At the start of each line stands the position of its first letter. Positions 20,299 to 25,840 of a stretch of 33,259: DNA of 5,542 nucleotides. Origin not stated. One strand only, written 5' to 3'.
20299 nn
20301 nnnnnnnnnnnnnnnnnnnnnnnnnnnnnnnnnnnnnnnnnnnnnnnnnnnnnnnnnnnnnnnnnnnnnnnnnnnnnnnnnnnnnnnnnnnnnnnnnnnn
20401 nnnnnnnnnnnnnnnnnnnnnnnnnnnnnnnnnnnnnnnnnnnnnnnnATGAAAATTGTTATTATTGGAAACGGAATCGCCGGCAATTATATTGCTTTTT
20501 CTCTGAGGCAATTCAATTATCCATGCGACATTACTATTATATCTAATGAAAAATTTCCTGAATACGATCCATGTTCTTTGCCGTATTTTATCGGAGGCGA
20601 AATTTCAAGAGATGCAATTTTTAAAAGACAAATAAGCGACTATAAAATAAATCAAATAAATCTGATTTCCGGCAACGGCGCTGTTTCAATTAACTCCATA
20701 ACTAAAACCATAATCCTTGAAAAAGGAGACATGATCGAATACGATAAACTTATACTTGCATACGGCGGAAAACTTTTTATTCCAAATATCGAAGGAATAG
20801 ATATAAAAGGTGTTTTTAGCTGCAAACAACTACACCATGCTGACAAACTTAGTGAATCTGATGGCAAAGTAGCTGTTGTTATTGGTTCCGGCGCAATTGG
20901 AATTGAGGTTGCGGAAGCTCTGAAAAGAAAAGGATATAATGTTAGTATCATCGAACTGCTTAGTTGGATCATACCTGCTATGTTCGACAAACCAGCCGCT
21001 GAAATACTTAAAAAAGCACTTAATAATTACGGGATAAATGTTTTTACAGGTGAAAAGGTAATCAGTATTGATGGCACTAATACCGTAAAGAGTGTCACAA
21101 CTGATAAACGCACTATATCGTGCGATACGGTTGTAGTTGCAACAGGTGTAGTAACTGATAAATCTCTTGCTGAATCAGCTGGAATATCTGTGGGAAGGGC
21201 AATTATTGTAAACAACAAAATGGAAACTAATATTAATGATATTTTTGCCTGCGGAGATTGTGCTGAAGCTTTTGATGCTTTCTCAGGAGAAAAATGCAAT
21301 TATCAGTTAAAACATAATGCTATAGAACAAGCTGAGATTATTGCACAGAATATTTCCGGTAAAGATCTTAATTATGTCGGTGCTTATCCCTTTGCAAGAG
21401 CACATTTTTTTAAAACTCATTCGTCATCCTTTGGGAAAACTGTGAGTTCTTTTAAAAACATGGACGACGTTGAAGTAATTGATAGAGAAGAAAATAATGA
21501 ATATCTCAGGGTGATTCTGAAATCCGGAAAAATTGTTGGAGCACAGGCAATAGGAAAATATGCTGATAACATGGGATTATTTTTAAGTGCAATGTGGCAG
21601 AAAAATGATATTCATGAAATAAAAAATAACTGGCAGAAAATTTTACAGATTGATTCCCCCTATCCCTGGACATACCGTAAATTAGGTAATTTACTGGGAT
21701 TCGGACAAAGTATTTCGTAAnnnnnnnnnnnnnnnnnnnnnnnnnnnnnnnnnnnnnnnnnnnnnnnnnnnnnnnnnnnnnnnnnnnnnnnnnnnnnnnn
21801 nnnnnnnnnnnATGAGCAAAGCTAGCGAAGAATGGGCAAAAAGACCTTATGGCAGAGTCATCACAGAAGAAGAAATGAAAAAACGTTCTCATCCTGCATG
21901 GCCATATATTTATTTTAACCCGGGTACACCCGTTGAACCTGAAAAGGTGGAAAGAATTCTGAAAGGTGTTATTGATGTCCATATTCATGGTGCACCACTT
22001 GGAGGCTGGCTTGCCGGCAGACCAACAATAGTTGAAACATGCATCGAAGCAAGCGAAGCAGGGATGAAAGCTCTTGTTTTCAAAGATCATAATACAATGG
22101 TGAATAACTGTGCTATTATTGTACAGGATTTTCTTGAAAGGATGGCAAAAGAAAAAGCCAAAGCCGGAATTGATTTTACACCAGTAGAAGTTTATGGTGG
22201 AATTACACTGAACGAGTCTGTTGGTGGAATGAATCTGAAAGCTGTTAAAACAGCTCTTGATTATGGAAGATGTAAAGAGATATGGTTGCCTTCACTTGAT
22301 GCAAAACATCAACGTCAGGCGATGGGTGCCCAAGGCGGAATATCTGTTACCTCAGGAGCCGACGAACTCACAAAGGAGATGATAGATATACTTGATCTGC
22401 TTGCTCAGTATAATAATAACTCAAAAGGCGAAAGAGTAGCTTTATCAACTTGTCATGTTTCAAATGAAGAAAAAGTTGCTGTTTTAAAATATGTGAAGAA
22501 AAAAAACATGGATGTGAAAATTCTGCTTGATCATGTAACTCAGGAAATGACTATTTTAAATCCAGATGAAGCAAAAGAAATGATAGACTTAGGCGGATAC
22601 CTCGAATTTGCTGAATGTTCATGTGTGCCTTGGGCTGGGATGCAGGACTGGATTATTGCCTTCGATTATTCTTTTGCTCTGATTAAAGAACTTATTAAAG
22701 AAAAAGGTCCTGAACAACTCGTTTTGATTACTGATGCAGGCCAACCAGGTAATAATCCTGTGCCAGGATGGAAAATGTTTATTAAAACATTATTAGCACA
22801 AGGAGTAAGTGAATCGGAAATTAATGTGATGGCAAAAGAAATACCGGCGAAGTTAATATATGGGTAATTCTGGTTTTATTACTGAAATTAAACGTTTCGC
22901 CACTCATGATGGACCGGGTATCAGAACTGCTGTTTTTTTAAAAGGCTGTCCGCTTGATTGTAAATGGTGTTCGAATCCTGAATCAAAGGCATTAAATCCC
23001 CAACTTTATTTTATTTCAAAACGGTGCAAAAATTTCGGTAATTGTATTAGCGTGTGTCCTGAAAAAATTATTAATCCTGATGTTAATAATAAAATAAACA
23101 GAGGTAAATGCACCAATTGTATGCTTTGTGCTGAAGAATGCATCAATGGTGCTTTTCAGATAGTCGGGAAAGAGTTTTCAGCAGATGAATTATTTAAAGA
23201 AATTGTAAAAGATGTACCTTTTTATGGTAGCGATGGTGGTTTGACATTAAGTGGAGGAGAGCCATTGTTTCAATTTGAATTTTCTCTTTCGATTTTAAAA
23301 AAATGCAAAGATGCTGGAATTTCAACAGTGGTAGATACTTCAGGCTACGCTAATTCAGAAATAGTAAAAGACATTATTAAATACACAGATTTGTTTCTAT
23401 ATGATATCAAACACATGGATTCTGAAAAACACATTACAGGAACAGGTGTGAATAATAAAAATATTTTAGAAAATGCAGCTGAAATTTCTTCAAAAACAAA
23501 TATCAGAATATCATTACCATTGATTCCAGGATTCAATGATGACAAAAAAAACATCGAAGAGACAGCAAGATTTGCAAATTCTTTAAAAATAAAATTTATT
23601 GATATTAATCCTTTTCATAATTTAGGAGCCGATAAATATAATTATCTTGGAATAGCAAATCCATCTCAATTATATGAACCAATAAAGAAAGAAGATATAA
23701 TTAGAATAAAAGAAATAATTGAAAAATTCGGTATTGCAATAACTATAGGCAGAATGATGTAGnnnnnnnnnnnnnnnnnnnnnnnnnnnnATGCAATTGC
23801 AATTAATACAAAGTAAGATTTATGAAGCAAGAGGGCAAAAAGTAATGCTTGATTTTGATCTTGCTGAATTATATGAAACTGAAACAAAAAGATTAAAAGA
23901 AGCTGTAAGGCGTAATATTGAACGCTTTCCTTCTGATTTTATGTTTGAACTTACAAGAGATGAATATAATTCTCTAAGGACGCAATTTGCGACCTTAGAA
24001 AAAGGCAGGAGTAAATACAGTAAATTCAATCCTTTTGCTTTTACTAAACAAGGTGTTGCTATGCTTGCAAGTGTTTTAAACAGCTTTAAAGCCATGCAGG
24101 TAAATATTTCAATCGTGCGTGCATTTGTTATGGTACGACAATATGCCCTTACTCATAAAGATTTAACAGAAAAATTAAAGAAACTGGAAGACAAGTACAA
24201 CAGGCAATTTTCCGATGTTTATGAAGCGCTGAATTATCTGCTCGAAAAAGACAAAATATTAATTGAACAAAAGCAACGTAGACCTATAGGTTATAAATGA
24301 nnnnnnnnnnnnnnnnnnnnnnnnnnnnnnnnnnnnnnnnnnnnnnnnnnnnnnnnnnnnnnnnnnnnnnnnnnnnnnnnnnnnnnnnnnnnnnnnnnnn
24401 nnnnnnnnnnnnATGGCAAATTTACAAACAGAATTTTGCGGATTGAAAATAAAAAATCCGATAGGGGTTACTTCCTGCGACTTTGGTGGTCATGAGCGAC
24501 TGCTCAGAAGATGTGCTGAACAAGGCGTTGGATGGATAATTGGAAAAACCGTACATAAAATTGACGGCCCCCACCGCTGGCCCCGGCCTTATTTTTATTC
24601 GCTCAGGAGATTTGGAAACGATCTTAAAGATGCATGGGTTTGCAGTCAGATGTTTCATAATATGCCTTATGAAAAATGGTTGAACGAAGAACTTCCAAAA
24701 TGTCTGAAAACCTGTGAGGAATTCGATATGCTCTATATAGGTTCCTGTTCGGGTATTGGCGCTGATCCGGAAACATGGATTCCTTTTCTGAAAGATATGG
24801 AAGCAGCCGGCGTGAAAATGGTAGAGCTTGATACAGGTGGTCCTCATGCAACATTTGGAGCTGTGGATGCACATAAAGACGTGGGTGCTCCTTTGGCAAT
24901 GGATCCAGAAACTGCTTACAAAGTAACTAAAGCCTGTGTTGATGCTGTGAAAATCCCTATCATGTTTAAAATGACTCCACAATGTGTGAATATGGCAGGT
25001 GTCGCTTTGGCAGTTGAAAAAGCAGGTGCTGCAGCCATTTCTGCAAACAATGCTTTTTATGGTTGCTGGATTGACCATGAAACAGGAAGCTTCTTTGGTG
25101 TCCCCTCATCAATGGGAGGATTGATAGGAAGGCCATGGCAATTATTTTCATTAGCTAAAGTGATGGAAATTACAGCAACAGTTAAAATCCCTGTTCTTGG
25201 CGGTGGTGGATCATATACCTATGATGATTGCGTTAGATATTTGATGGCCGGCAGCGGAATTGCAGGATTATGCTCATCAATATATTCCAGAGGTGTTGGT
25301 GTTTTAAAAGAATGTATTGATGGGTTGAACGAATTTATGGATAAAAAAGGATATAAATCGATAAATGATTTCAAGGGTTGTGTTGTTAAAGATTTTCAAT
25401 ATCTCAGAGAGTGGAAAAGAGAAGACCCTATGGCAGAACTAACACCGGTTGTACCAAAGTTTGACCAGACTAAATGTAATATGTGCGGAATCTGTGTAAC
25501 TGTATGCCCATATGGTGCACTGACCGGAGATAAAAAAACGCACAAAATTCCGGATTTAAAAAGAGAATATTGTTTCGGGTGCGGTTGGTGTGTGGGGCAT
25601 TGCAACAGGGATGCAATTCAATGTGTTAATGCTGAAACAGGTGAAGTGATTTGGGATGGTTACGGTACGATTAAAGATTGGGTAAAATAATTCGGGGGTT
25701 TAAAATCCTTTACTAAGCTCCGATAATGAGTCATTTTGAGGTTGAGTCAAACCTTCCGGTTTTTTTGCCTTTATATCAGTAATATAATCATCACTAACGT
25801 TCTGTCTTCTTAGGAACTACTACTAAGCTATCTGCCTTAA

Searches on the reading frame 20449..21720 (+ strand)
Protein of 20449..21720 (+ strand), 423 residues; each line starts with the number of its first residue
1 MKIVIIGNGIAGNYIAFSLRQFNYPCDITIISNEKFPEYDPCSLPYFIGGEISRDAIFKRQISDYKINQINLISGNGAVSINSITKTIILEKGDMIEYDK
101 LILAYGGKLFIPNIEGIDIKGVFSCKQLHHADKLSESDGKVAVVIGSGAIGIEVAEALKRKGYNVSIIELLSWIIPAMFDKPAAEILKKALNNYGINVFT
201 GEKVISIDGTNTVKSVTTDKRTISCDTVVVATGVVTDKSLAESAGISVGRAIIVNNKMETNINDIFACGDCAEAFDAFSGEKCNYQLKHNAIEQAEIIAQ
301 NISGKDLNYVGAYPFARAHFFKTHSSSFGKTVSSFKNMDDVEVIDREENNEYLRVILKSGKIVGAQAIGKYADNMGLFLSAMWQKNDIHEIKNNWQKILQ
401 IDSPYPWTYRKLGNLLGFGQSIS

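Call 23: search_protein_families(library=pfam, proteins=[window:20449-21720:+], max_evalue=0.00001)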
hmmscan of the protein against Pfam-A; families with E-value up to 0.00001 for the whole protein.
window:20449-21720:+ (423 aa): 5 families
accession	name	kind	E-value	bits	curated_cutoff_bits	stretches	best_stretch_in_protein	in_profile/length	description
PF07992.20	Pyr_redox_2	-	6.3e-60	203.5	26.1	1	1-295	1-291/291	Pyridine nucleotide-disulphide oxidoreductase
PF00070.33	Pyr_redox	-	7.6e-20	71.7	22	1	142-218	2-79/82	Pyridine nucleotide-disulphide oxidoreductase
PF01266.30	DAO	-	1.5e-10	41.6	27.9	0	187-245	155-214/353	FAD dependent oxidoreductase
PF13738.12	Pyr_redox_3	-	6.5e-10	39.2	30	1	182-235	82-135/305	Pyridine nucleotide-disulphide oxidoreductase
PF03486.20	HI0933_like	-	5.6e-08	33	50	0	184-234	112-164/244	HI0933-like protein Rossmann domain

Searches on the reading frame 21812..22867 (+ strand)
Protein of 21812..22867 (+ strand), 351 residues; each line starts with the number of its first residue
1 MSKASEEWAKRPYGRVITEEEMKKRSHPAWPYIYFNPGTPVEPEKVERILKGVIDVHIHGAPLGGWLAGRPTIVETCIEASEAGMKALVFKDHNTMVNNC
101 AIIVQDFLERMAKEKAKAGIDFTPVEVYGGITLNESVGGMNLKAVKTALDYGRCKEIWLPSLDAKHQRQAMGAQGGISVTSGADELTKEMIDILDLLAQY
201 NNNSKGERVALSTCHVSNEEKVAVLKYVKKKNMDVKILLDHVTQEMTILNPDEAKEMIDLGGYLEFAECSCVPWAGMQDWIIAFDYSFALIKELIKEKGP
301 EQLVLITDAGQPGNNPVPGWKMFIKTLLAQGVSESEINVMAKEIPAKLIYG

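Call 23: search_protein_families(library=pfam, proteins=[window:21812-22867:+], max_evalue=0.00001)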
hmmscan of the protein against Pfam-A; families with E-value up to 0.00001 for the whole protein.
window:21812-22867:+ (351 aa): 1 family
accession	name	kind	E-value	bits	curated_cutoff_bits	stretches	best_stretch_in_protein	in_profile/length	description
PF19799.5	DUF6282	-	4.5e-41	141.2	26.8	1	52-265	1-196/196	Family of unknown function (DUF6282)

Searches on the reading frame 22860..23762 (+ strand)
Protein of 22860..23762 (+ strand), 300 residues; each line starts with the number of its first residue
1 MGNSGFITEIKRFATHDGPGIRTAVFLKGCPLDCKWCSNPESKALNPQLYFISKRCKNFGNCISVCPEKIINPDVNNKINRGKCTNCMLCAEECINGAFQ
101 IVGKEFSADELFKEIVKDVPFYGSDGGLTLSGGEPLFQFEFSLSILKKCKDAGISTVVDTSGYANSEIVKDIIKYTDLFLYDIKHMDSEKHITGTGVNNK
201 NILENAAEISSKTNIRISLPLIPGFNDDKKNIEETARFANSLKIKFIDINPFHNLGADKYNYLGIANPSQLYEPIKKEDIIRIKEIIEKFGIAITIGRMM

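Call 23: search_protein_families(library=pfam, proteins=[window:22860-23762:+], max_evalue=0.00001)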
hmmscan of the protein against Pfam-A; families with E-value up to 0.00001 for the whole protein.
window:22860-23762:+ (300 aa): 3 families
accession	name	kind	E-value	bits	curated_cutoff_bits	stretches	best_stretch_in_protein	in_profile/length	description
PF13353.11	Fer4_12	-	5.9e-17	62.7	22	1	85-192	13-124/137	4Fe-4S single cluster domain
PF04055.27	Radical_SAM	-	6.6e-14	52.8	29.5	1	26-237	3-164/166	Radical SAM superfamily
PF13237.11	Fer4_10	-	6.7e-06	26.4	25.5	0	50-94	3-52/53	4Fe-4S dicluster domain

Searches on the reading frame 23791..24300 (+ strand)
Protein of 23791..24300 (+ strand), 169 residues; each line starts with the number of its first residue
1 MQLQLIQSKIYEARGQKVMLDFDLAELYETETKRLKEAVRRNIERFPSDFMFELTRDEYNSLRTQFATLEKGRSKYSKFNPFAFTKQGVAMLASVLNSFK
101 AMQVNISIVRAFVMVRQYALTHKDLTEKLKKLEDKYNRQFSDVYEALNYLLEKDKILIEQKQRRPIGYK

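Call 23: search_protein_families(library=pfam, proteins=[window:23791-24300:+], max_evalue=0.00001)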
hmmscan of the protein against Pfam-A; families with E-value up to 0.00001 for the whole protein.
window:23791-24300:+ (169 aa): 1 family
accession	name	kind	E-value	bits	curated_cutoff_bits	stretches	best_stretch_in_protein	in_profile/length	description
PF10543.14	ORF6N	-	9e-35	119.3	27.8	1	8-95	1-86/86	ORF6N domain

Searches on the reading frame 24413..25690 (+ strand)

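Call 23: search_protein_families(library=pfam, proteins=[window:24413-25690:+], max_evalue=0.00001)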
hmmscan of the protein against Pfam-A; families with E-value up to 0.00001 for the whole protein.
window:24413-25690:+ (425 aa): 6 families
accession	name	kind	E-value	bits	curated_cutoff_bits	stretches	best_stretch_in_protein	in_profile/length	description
PF01180.27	DHO_dh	-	7.3e-18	65.2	27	1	4-309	2-291/291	Dihydroorotate dehydrogenase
PF00037.32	Fer4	-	1.5e-11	44.1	21.1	1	348-371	1-24/24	4Fe-4S binding domain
PF12838.12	Fer4_7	-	1.1e-10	42.3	27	1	354-401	1-52/52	4Fe-4S dicluster domain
PF12837.12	Fer4_6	-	3.8e-08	33.3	25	1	347-370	1-24/24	4Fe-4S binding domain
PF13187.11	Fer4_9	-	8.8e-07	29.3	27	1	354-402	1-52/52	4Fe-4S dicluster domain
PF13237.11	Fer4_10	-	1.9e-06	28.1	25.5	1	349-397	3-52/53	4Fe-4S dicluster domain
